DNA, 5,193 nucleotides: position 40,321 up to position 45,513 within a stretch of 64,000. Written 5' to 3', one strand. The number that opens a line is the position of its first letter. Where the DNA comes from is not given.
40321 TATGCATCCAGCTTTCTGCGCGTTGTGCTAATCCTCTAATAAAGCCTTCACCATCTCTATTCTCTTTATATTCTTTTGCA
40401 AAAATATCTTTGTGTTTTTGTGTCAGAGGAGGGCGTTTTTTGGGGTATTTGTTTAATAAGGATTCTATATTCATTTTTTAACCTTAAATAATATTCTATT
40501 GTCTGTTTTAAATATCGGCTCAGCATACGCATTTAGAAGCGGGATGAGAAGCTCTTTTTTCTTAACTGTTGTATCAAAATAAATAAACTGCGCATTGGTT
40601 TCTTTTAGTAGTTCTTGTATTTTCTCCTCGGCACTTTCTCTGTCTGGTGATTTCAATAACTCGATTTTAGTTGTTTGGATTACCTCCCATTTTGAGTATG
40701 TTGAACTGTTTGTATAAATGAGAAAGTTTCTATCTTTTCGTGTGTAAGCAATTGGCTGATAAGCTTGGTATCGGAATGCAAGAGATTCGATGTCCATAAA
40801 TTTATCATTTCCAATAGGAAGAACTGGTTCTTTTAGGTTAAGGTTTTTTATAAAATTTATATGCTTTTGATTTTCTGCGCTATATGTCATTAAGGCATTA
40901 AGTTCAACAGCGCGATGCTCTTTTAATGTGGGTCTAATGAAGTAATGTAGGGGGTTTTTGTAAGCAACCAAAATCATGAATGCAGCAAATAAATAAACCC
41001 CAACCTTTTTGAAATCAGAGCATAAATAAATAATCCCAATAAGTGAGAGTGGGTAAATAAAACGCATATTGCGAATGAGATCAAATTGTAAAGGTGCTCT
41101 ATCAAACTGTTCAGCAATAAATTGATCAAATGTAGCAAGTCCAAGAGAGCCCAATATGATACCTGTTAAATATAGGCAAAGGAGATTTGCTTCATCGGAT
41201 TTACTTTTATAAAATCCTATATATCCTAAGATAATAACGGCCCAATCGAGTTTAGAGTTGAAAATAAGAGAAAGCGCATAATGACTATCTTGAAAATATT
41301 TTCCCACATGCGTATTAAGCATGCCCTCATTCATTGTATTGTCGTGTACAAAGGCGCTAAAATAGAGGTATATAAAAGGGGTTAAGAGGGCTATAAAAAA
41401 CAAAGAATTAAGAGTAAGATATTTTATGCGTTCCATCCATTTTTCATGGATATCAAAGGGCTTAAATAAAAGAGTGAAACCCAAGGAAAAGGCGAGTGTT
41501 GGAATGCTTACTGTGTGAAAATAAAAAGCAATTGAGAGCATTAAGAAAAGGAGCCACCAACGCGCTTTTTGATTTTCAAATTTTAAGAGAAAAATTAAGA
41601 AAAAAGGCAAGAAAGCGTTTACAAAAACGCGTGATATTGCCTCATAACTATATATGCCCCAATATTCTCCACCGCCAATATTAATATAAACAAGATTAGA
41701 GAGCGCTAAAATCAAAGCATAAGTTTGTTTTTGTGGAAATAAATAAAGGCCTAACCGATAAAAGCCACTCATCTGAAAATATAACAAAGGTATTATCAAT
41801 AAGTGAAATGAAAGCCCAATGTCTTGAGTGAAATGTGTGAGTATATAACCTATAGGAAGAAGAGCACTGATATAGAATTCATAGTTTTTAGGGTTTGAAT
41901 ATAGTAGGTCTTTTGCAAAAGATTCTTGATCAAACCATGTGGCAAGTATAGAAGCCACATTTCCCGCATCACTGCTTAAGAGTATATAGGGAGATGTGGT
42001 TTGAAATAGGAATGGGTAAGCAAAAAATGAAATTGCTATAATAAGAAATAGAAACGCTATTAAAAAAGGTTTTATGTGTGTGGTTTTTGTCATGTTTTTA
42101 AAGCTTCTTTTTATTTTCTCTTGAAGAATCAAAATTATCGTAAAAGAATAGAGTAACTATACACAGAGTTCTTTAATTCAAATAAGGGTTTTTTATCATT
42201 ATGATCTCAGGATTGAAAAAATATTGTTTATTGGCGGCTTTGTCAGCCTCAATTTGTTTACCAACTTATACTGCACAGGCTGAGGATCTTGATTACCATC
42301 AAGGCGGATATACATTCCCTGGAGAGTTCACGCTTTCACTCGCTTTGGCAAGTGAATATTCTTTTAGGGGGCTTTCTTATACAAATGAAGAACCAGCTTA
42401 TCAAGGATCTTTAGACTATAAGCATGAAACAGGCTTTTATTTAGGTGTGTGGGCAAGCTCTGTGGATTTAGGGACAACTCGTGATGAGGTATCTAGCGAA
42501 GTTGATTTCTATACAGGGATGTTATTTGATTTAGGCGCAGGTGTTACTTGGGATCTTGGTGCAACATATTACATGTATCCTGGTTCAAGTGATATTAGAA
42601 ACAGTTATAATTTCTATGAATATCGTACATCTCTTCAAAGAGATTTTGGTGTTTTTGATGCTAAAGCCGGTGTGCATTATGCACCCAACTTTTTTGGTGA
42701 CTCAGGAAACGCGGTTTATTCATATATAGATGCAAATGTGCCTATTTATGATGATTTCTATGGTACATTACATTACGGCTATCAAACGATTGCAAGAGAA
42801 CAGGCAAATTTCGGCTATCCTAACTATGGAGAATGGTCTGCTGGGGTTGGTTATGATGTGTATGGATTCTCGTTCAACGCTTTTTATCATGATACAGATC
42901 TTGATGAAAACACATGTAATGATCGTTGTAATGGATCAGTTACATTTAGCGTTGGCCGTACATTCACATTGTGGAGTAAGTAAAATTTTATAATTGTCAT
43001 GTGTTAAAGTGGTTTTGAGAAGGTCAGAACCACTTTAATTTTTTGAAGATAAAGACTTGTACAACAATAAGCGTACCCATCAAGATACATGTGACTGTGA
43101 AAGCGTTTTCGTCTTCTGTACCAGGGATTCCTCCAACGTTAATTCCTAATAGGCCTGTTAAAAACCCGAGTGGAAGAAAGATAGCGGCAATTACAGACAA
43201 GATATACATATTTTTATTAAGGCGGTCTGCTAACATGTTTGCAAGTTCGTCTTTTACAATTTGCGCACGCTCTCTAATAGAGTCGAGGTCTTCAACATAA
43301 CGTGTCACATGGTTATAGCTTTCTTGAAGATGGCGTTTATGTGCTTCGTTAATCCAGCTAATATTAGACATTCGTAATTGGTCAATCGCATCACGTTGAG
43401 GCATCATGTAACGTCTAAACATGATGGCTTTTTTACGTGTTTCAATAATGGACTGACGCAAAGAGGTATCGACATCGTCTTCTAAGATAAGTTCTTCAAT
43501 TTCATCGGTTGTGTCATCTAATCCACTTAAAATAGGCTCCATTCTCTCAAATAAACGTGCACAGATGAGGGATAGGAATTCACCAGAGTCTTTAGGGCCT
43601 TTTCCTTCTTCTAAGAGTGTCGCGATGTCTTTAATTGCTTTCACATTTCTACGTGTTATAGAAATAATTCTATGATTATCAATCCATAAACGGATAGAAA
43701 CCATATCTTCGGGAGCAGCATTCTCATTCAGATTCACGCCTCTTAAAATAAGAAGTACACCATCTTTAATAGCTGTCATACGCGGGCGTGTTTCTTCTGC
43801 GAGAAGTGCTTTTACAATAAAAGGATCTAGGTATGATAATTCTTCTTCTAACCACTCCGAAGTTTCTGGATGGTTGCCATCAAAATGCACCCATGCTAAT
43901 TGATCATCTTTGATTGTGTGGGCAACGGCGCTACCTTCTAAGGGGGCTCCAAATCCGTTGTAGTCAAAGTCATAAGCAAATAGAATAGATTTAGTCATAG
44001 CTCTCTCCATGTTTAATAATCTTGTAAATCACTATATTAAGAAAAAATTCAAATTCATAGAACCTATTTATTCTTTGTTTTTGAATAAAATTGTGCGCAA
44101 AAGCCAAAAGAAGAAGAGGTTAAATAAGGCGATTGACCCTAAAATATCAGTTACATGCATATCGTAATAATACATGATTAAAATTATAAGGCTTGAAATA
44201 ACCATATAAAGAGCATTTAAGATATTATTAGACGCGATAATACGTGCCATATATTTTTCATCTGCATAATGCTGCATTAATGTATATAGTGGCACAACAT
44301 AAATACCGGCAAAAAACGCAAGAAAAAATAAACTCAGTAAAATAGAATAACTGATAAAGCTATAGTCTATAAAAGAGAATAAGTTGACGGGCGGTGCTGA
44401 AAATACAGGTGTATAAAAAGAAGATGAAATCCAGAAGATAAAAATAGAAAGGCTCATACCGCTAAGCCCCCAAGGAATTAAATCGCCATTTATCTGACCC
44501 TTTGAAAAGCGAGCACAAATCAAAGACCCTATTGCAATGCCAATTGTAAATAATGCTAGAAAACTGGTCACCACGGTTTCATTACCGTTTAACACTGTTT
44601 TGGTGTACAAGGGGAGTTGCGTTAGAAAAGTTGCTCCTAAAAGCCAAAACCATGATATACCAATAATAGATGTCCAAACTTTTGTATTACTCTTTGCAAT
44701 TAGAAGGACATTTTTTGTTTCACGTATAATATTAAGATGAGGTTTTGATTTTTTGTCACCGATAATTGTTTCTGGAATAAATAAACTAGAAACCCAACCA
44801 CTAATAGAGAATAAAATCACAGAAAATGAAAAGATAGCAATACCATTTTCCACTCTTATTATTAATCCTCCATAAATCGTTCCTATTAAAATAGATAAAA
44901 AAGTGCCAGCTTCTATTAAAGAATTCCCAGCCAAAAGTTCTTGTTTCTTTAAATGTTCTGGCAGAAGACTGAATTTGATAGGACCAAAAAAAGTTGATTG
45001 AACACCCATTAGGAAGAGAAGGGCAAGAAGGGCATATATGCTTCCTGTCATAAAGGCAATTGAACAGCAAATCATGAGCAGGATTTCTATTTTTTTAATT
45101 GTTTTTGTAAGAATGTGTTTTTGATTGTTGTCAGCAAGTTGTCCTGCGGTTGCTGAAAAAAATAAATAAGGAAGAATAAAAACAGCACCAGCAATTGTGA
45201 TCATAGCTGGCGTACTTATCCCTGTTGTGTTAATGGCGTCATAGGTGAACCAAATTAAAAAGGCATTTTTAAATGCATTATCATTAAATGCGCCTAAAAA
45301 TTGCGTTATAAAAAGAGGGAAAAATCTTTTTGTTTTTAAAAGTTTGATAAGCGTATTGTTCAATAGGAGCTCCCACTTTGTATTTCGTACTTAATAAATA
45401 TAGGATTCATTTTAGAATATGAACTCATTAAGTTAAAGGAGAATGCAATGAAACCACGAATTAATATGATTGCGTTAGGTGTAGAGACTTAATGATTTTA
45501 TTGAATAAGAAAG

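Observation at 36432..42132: Five-gene Arn/Gtr-like envelope glycan-modification cluster with embedded amidotransferase and methyltransferase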

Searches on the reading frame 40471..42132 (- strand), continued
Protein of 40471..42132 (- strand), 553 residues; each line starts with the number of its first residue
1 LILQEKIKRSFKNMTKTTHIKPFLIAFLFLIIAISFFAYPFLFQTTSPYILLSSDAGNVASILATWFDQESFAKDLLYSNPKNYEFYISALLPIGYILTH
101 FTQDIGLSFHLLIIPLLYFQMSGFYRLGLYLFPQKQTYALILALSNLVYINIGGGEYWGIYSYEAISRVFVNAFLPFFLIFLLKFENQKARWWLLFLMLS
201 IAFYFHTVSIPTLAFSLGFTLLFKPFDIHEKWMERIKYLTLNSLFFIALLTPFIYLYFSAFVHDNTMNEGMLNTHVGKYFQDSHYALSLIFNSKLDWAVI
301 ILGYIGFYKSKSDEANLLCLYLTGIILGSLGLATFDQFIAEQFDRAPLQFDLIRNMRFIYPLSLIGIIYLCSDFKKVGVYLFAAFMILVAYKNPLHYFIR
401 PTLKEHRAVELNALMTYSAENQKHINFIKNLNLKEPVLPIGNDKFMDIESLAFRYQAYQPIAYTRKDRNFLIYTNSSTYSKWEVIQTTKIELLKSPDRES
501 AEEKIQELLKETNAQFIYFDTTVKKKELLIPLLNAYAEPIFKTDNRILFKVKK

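Call 80: search_protein_families(library=ncbifam, proteins=[L006:9760-11640:+, L007:3048-4958:+, L010:2809-4707:+, L018:12455-14350:+, L019:2050-3945:+, L006:12411-13265:+, L007:2181-3044:+, L018:11600-12451:+, L019:1183-2046:+, L006:13310-14185:+], max_evalue=1e-10)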
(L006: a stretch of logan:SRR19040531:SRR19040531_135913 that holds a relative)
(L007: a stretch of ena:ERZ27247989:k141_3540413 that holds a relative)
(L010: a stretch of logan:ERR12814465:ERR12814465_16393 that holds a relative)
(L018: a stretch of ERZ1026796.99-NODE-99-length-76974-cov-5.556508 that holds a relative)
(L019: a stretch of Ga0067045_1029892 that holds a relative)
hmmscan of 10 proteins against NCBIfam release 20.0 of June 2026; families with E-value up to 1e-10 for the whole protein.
L006:9760-11640:+ (626 aa): 7 families
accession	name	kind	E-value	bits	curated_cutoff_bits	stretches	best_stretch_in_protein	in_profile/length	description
TIGR03108.1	eps_aminotran_1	hypoth_equivalog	1.3e-161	539.4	816.9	1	1-625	1-626/628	XrtA/PEP-CTERM system amidotransferase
TIGR01536.1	asn_synth_AEB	equivalog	2.1e-139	465.9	267.1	1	2-562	1-517/517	asparagine synthase (glutamine-hydrolyzing)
TIGR03104.1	trio_amidotrans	equivalog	1.3e-121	406.8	570.1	2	1-379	1-383/589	N-acetylglutaminylglutamine amidotransferase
NF006949.0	PRK09431.1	equivalog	4.4e-88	296.2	499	2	1-377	1-359/554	asparagine synthase B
NF033535.1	lass_lactam_cya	exception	6.8e-79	266.1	525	2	1-372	1-375/668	lasso peptide isopeptide bond-forming cyclase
NF033561.1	macrolact_Ik_Al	subfamily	6e-22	78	300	1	113-386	75-344/561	albusnodin/ikarugamycin family macrolactam cyclase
TIGR01134.1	purF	equivalog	4.8e-12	46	350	1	39-167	61-202/432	amidophosphoribosyltransferase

L007:3048-4958:+ (636 aa): 8 families
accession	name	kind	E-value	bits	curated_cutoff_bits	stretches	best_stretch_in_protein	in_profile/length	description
TIGR03108.1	eps_aminotran_1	hypoth_equivalog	6.9e-186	619.6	816.9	1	1-623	1-623/628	XrtA/PEP-CTERM system amidotransferase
TIGR01536.1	asn_synth_AEB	equivalog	2.4e-154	515.1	267.1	1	2-561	1-517/517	asparagine synthase (glutamine-hydrolyzing)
TIGR03104.1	trio_amidotrans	equivalog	8.4e-141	470.1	570.1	2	1-377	1-384/589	N-acetylglutaminylglutamine amidotransferase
NF006949.0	PRK09431.1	equivalog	8.7e-95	318.3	499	3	1-168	1-168/554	asparagine synthase B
NF033535.1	lass_lactam_cya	exception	1.7e-85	288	525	2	1-372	1-379/668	lasso peptide isopeptide bond-forming cyclase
NF033561.1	macrolact_Ik_Al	subfamily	1.5e-19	70.1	300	1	113-380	73-341/561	albusnodin/ikarugamycin family macrolactam cyclase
NF001484.0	PRK00331.1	subfamily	5.7e-11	41.5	381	0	39-111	63-136/601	isomerizing glutamine--fructose-6-phosphate transaminase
TIGR01135.1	glmS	equivalog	6.9e-11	41.3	418.05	0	40-110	63-134/607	glutamine--fructose-6-phosphate transaminase (isomerizing)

L010:2809-4707:+ (632 aa): 8 families
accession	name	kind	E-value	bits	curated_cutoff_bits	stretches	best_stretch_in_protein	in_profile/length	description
TIGR03108.1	eps_aminotran_1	hypoth_equivalog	2.7e-183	611.1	816.9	1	1-623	1-623/628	XrtA/PEP-CTERM system amidotransferase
TIGR01536.1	asn_synth_AEB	equivalog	2.1e-152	508.7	267.1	1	2-561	1-517/517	asparagine synthase (glutamine-hydrolyzing)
TIGR03104.1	trio_amidotrans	equivalog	1.5e-138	462.7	570.1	2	1-379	1-386/589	N-acetylglutaminylglutamine amidotransferase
NF006949.0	PRK09431.1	equivalog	2.8e-92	310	499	3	1-168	1-168/554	asparagine synthase B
NF033535.1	lass_lactam_cya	exception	5.7e-86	289.5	525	1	1-370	1-376/668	lasso peptide isopeptide bond-forming cyclase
NF033561.1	macrolact_Ik_Al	subfamily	6.2e-18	64.7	300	1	131-601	89-531/561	albusnodin/ikarugamycin family macrolactam cyclase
NF001484.0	PRK00331.1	subfamily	9.4e-12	44.1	381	1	38-169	62-202/601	isomerizing glutamine--fructose-6-phosphate transaminase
TIGR01135.1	glmS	equivalog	2.5e-11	42.8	418.05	1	40-169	63-201/607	glutamine--fructose-6-phosphate transaminase (isomerizing)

L018:12455-14350:+ (631 aa): 6 families
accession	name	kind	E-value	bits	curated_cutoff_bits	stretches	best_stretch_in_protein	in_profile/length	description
TIGR03108.1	eps_aminotran_1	hypoth_equivalog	5.5e-156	520.9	816.9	1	1-621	1-622/628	XrtA/PEP-CTERM system amidotransferase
TIGR01536.1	asn_synth_AEB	equivalog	1.2e-128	430.4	267.1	1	3-560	2-517/517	asparagine synthase (glutamine-hydrolyzing)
TIGR03104.1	trio_amidotrans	equivalog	2.2e-117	392.7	570.1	2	1-379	1-386/589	N-acetylglutaminylglutamine amidotransferase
NF033535.1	lass_lactam_cya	exception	6.7e-79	266.2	525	2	1-370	1-376/668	lasso peptide isopeptide bond-forming cyclase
NF006949.0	PRK09431.1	equivalog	1.2e-73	248.5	499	3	1-168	1-168/554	asparagine synthase B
NF033561.1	macrolact_Ik_Al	subfamily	2.4e-20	72.7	300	1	61-625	19-556/561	albusnodin/ikarugamycin family macrolactam cyclase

L019:2050-3945:+ (631 aa): 9 families
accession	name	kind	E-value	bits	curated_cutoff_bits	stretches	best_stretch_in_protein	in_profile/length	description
TIGR03108.1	eps_aminotran_1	hypoth_equivalog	4.1e-182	607.1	816.9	1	1-621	1-621/628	XrtA/PEP-CTERM system amidotransferase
TIGR01536.1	asn_synth_AEB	equivalog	1.5e-151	505.9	267.1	1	2-561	1-517/517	asparagine synthase (glutamine-hydrolyzing)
TIGR03104.1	trio_amidotrans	equivalog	8.7e-145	483.2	570.1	2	1-377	1-384/589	N-acetylglutaminylglutamine amidotransferase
NF006949.0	PRK09431.1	equivalog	1.8e-94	317.3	499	3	1-168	1-168/554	asparagine synthase B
NF033535.1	lass_lactam_cya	exception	1.2e-84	285.1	525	1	1-373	1-379/668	lasso peptide isopeptide bond-forming cyclase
NF033561.1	macrolact_Ik_Al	subfamily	8.3e-18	64.3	300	1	125-383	83-344/561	albusnodin/ikarugamycin family macrolactam cyclase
TIGR01135.1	glmS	equivalog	6.2e-14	51.4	418.05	1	42-168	65-200/607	glutamine--fructose-6-phosphate transaminase (isomerizing)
NF001484.0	PRK00331.1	subfamily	1.5e-13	50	381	1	39-168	63-201/601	isomerizing glutamine--fructose-6-phosphate transaminase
TIGR01134.1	purF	equivalog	5.4e-13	49.1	350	1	39-165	62-199/432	amidophosphoribosyltransferase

L006:12411-13265:+ (284 aa): 9 families
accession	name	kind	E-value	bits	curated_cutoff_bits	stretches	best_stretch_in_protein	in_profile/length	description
TIGR04182.1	glyco_TIGR04182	equivalog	8.8e-34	117.2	325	1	2-265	2-260/293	S-layer glycoprotein N-glycosyltransferase AglJ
NF041391.1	DPhHxTase_Halo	equivalog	1.2e-27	96.3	375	1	8-204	3-195/213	dolichyl-phosphate hexose transferase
NF047588.1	GlcsyltransPgfSStrep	equivalog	3.1e-21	75.9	500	1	2-273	3-278/308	glycosyltransferase PgfS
NF058614.1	PPMAGASynPpgS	equivalog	6.8e-21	74.7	370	1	4-169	4-173/226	polyprenyl-phospho-N-acetylgalactosaminyl synthase PpgS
NF007986.1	PRK10714.1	equivalog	1.6e-18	66.8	529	1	2-247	8-251/316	undecaprenyl-phosphate 4-deoxy-4-formamido-L-arabinose transferase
TIGR04283.1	glyco_like_mftF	equivalog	6.8e-18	65.1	182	1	2-101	1-97/221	TIGR04283 family arsenosugar biosynthesis glycosyltransferase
NF010496.0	PRK13915.1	equivalog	6.5e-17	61.6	262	1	2-97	33-138/307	glucosyl-3-phosphoglycerate synthase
TIGR03937.1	PgaC_IcaA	equivalog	2.1e-13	50.1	422.3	1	1-103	46-152/407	poly-beta-1,6-N-acetyl-D-glucosamine synthase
NF041875.1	EPS_EpsD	equivalog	9.8e-11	41.6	370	0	2-94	1-97/325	exopolysaccharide biosynthesis glycosyltransferase EpsD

L007:2181-3044:+ (287 aa): 10 families
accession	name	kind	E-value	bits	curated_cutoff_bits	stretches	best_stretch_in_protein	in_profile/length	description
TIGR04182.1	glyco_TIGR04182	equivalog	3.1e-32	112.1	325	1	8-286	2-289/293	S-layer glycoprotein N-glycosyltransferase AglJ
NF058614.1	PPMAGASynPpgS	equivalog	1.1e-24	87.2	370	1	10-197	4-197/226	polyprenyl-phospho-N-acetylgalactosaminyl synthase PpgS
NF041391.1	DPhHxTase_Halo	equivalog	5.3e-20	71.3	375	1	14-210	3-198/213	dolichyl-phosphate hexose transferase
TIGR04283.1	glyco_like_mftF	equivalog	5.8e-19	68.6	182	1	8-115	1-105/221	TIGR04283 family arsenosugar biosynthesis glycosyltransferase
NF007986.1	PRK10714.1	equivalog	9.6e-18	64.2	529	1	6-272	6-274/316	undecaprenyl-phosphate 4-deoxy-4-formamido-L-arabinose transferase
NF010496.0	PRK13915.1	equivalog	3.1e-15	56.1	262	1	2-101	27-135/307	glucosyl-3-phosphoglycerate synthase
NF047588.1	GlcsyltransPgfSStrep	equivalog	5.7e-15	55.3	500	1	8-276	3-279/308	glycosyltransferase PgfS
TIGR03937.1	PgaC_IcaA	equivalog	1.8e-13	50.2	422.3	1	3-94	42-137/407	poly-beta-1,6-N-acetyl-D-glucosamine synthase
NF041875.1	EPS_EpsD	equivalog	2.6e-12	46.8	370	1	8-96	1-93/325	exopolysaccharide biosynthesis glycosyltransferase EpsD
NF007482.0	PRK10073.1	equivalog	5.6e-11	42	423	1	1-114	1-117/334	glycosyltransferase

L018:11600-12451:+ (283 aa): 11 families
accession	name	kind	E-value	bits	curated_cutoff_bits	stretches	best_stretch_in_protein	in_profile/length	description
TIGR04182.1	glyco_TIGR04182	equivalog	1.1e-29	103.8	325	1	6-281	4-288/293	S-layer glycoprotein N-glycosyltransferase AglJ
NF058614.1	PPMAGASynPpgS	equivalog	1.7e-26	93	370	1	6-192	4-196/226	polyprenyl-phospho-N-acetylgalactosaminyl synthase PpgS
TIGR04283.1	glyco_like_mftF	equivalog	8.5e-17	61.5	182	1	4-111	1-105/221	TIGR04283 family arsenosugar biosynthesis glycosyltransferase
NF041391.1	DPhHxTase_Halo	equivalog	5.7e-16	58.1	375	1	10-207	3-198/213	dolichyl-phosphate hexose transferase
NF010496.0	PRK13915.1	equivalog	1.9e-14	53.5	262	1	3-90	32-128/307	glucosyl-3-phosphoglycerate synthase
NF007986.1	PRK10714.1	equivalog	3.7e-14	52.5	529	1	4-269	8-275/316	undecaprenyl-phosphate 4-deoxy-4-formamido-L-arabinose transferase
TIGR03965.1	mycofact_glyco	equivalog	7.4e-13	48.2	280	1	2-91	74-167/467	mycofactocin biosynthesis glycosyltransferase MftF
NF047588.1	GlcsyltransPgfSStrep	equivalog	2.1e-12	46.9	500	1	4-163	3-170/308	glycosyltransferase PgfS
NF041875.1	EPS_EpsD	equivalog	3.9e-12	46.2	370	1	4-91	1-92/325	exopolysaccharide biosynthesis glycosyltransferase EpsD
TIGR03937.1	PgaC_IcaA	equivalog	4e-12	45.8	422.3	1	2-89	45-136/407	poly-beta-1,6-N-acetyl-D-glucosamine synthase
NF007482.0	PRK10073.1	equivalog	5.6e-11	42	423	1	2-108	6-115/334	glycosyltransferase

L019:1183-2046:+ (287 aa): 10 families
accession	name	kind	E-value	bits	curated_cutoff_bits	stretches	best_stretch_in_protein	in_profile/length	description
TIGR04182.1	glyco_TIGR04182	equivalog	2.3e-36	125.7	325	1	8-286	2-289/293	S-layer glycoprotein N-glycosyltransferase AglJ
NF058614.1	PPMAGASynPpgS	equivalog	8.2e-27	94.1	370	1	9-196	3-196/226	polyprenyl-phospho-N-acetylgalactosaminyl synthase PpgS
NF007986.1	PRK10714.1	equivalog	3.6e-24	85.4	529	1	6-273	6-275/316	undecaprenyl-phosphate 4-deoxy-4-formamido-L-arabinose transferase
NF047588.1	GlcsyltransPgfSStrep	equivalog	2e-23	83.1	500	1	8-276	3-279/308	glycosyltransferase PgfS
NF041391.1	DPhHxTase_Halo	equivalog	2.3e-23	82.3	375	1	14-213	3-201/213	dolichyl-phosphate hexose transferase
TIGR04283.1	glyco_like_mftF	equivalog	5.7e-19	68.6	182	1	8-140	1-131/221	TIGR04283 family arsenosugar biosynthesis glycosyltransferase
NF010496.0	PRK13915.1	equivalog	1.8e-17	63.4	262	1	5-104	30-138/307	glucosyl-3-phosphoglycerate synthase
TIGR03937.1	PgaC_IcaA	equivalog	1.1e-15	57.5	422.3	1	4-93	43-136/407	poly-beta-1,6-N-acetyl-D-glucosamine synthase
NF041875.1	EPS_EpsD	equivalog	5.6e-14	52.3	370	1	8-102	1-98/325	exopolysaccharide biosynthesis glycosyltransferase EpsD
NF047683.1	TeichurnBiosyTuaG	equivalog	8.5e-11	42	400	0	1-98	1-102/252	teichuronic acid biosynthesis protein TuaG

L006:13310-14185:+ (291 aa): 0 families

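Call 86: search_dna_similar(query=window:40471-42093:-, collection=plasmids, mode=protein, max_rows=10, max_evalue=0.001)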
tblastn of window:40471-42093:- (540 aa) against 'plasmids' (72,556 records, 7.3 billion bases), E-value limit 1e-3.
No match.

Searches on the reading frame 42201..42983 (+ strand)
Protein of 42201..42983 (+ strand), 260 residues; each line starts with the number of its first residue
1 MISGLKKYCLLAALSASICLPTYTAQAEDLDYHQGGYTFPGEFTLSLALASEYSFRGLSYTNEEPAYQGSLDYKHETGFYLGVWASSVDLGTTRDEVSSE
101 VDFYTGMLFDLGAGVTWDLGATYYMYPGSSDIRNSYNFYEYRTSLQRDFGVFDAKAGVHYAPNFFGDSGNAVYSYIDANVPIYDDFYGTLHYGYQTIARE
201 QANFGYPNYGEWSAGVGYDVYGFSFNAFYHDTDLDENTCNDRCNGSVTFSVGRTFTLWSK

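Call 4: search_protein_families(library=pfam, proteins=[window:42201-42983:+], max_evalue=0.01)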
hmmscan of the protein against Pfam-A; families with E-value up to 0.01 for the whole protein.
window:42201-42983:+ (260 aa): 1 family
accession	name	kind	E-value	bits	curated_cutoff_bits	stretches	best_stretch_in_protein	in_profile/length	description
PF09694.16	Gcw_chp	-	1.1e-40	140.5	24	1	40-255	7-230/230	Bacterial protein of unknown function (Gcw_chp)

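Call 5: search_protein_families(library=ncbifam, proteins=[window:42201-42983:+], max_evalue=0.01)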
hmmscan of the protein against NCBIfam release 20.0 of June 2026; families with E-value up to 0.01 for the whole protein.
window:42201-42983:+ (260 aa): 1 family
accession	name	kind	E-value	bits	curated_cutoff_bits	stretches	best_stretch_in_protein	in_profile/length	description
TIGR02001.1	gcw_chp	subfamily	1.5e-46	158.9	47.15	1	38-255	28-244/244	TorF family putative porin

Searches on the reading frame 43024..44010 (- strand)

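Call 74: search_protein_families(library=pfam, proteins=[window:43024-44010:-], max_evalue=0.00001)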
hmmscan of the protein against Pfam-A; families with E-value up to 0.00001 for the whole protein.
window:43024-44010:- (328 aa): 1 family
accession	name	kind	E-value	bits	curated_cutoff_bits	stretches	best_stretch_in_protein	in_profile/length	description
PF01544.23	CorA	-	3.1e-73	247.1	27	1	36-324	2-292/292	CorA-like Mg2+ transporter protein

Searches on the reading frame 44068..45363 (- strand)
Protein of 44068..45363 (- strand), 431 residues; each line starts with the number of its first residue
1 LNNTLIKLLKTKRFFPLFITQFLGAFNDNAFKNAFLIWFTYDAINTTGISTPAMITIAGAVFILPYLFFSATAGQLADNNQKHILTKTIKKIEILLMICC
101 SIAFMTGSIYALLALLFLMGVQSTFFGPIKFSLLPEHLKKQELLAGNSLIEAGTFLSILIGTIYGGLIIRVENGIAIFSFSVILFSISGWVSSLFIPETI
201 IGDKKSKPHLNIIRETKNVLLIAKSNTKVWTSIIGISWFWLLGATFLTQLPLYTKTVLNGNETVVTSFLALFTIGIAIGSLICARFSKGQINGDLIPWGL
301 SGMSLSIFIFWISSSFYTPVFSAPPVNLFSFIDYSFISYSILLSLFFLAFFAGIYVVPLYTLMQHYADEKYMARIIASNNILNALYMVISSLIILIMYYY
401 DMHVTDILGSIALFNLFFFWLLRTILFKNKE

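Call 74: search_protein_families(library=pfam, proteins=[window:44068-45363:-], max_evalue=0.00001)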
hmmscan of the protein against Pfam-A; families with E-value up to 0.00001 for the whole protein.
window:44068-45363:- (431 aa): 2 families
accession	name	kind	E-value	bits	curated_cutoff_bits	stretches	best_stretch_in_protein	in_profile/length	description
PF07690.21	MFS_1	-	1.5e-20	73.8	33.4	1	17-390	1-346/347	Major Facilitator Superfamily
PF05977.19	MFS_3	-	9.4e-11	41.3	27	1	51-289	43-280/524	Transmembrane secretion effector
